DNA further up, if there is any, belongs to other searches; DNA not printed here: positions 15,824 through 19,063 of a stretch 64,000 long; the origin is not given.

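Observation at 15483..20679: Three-gene operon: Swt1-like HEPN + ParB-fold fusion, 979-aa alpha-CTD/sigma-4 protein, HIRAN protein (candidate defence system)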

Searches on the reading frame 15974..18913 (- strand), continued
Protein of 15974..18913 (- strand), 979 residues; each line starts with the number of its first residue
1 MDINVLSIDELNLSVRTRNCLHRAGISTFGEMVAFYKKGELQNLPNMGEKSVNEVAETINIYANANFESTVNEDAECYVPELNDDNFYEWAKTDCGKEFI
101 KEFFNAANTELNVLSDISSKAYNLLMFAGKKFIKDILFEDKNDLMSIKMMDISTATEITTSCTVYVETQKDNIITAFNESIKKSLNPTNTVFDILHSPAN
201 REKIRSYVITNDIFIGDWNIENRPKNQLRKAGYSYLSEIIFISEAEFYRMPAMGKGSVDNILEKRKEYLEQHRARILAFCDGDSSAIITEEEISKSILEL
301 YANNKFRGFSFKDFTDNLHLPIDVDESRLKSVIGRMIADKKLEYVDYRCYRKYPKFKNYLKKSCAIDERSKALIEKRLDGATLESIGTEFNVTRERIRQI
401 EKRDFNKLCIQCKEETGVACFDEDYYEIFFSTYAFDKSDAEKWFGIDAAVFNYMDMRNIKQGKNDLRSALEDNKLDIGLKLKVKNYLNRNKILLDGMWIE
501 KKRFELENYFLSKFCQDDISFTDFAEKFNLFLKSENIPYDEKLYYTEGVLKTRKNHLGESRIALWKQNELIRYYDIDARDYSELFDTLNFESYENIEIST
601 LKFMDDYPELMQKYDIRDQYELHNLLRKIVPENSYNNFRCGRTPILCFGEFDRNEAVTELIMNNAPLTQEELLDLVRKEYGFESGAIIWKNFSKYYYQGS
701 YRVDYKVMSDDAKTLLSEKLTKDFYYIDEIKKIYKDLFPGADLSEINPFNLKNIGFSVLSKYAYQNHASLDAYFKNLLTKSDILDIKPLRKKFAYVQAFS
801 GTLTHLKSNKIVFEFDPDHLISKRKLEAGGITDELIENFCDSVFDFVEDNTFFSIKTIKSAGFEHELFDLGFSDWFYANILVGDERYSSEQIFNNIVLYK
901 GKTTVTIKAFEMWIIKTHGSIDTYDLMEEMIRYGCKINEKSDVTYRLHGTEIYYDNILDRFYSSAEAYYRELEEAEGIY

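Call 39: predict_structure(alignment_id=A2)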
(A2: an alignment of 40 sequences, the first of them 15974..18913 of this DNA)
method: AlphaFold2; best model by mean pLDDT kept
length: 979 residues; sequences in the alignment: 40
mean_pLDDT: 84.7   pTM: 0.56
mean pLDDT of the five models: 84.7, 84.1, 79.9, 79.6, 77.4
residues with pLDDT >= 90: 268; 70-90: 655; 50-70: 34; < 50: 22
segments of 3 or more residues with pLDDT < 50: 65-78, 184-187, 976-979
pLDDT, mean of each block of 10 residues (from residue 1): 73 81 82 83 78 86 51 39 81 83 83 82 87 85 86 89 88 81 53 79 84 82 87 88 84 83 88 80 70 87 84 83 77 89 82 90 88 90 88 88 91 86 91 86 82 90 86 77 75 79 88 90 92 86 83 81 85 89 87 89 88 91 93 89 90 87 86 88 82 87 86 92 90 91 86 86 88 92 90 83 88 90 91 93 94 95 91 92 91 92 90 92 91 90 80 80 84 54
secondary structure, 60 per line:
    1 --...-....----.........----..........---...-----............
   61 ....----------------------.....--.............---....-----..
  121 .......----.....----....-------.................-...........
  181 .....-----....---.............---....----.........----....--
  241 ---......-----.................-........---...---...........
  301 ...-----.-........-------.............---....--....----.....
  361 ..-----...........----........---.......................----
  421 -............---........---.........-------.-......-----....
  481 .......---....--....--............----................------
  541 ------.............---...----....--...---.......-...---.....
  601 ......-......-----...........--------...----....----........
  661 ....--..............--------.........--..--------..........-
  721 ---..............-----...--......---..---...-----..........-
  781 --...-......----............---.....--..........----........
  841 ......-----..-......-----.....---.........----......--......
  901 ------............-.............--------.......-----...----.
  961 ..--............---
elements in order (helices of 4 or more, strands of 3 or more residues): H15-23 H29-37 H49-64 H87-91 H94-106 H119-127 H133-136 H141-144 H152-168 H170-185 H191-194 H198-210 H222-230 H244-249 H255-271 H273-280 H290-303 H311-318 H326-338 E342-345 E348-351 H356-362 H368-378 H383-390 H394-416 H422-432 H437-444 H448-456 H466-471 H477-487 E491-494 E497-500 H503-514 H521-534 H547-559 E563-565 E570-573 H582-588 E596-599 H600-606 H608-613 H619-629 E638-640 E645-648 H653-664 H669-680 H689-695 H710-719 E724-726 H727-737 H748-753 E762-764 H770-779 E783-785 H787-792 H797-808 E812-816 E819-822 H823-828 H833-846 H855-860 H866-870 H874-882 E887-892 E895-900 H907-918 E920-922 H923-932 H941-947 E953-955 E960-962 H965-976

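Call 42: fold_search(model_id=the predicted structure, library=pdb)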
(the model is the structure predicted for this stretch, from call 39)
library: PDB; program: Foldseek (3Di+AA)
matches with E <= 10: 1044; with E <= 0.001: 0
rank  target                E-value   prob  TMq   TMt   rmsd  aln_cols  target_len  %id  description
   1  8ohd_A                1.1e-03  0.91  0.12  0.15  34.0       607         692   10  60S ribosomal subunit bound to the E3-UFM1 complex - state 3 (native) (released 2024-02-21)
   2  8qfc_B                2.0e-03  0.92  0.12  0.16  23.3       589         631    9  UFL1 E3 ligase bound 60S ribosome (released 2024-02-21)
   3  8b9x_A                6.2e-03  0.93  0.09  0.23  22.9       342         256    9  Chimeric protein of human UFM1 E3 ligase, UFL1, and DDRGK1 (released 2023-10-25)
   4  8b9x_B                8.9e-03  0.98  0.10  0.27  15.9       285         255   11  Chimeric protein of human UFM1 E3 ligase, UFL1, and DDRGK1 (released 2023-10-25)
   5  9gy4_E                1.8e-02  0.63  0.12  0.15  23.2       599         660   10  60S ribosomal subunit in complex with E3-UFM1 ligase and RQC machinery components NEMF and LTN1 (Composite map) (released 2025-05-14)
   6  4xln_F                1.8e-02  0.57  0.06  0.15  23.0       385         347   14  Crystal structure of T. aquaticus transcription initiation complex containing bubble promoter and RNA (released 2015-09-23)
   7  8b3i_e                2.2e-02  0.12  0.06  0.08  41.7       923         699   11  CRL4CSA-E2-Ub (state 2) (released 2023-09-27)
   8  9a40_A                3.8e-02  0.09  0.07  0.08  30.9       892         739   11  model of Cullin4 (released 2024-09-18)
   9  9xzj_C                5.9e-02  0.11  0.07  0.09  37.9       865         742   10  Cryo-EM structure of F-box helicase 1 (FBH1) bound to an SCF ubiquitin ligase complex and a 3-way DNA fork (consensus  (released 2026-01-28)
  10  4oio_F                6.2e-02  0.33  0.05  0.15  24.9       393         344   12  Crystal structure of Thermus thermophilus pre-insertion substrate complex for de novo transcription initiation (released 2014-05-07)
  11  1lva                  6.8e-02  0.44  0.07  0.18  18.1       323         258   11  Crystal structure of a C-terminal fragment of Moorella thermoacetica elongation factor SelB (released 2002-08-21)
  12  5tjg_F                6.8e-02  0.35  0.06  0.15  22.9       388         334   15  Thermus aquaticus delta1.1-sigmaA holoenzyme/downstream-fork promoter complex with an open clamp (released 2017-06-21)
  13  8ij1_A                6.8e-02  0.10  0.08  0.10  34.4       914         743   11  Protomer 1 and 2 of the asymmetry trimer of the Cul2-Rbx1-EloBC-FEM1B ubiquitin ligase complex (released 2024-02-28)
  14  7vpd_S                8.9e-02  1.00  0.06  0.91   1.1        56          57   43  Cryo-EM structure of Streptomyces coelicolor RNAP-promoter open complex with one Zur dimers (released 2022-08-03)
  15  9er2_Q                8.9e-02  0.54  0.06  0.22  20.7       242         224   11  PolII-TCR-STK19 structure. (released 2024-12-04)
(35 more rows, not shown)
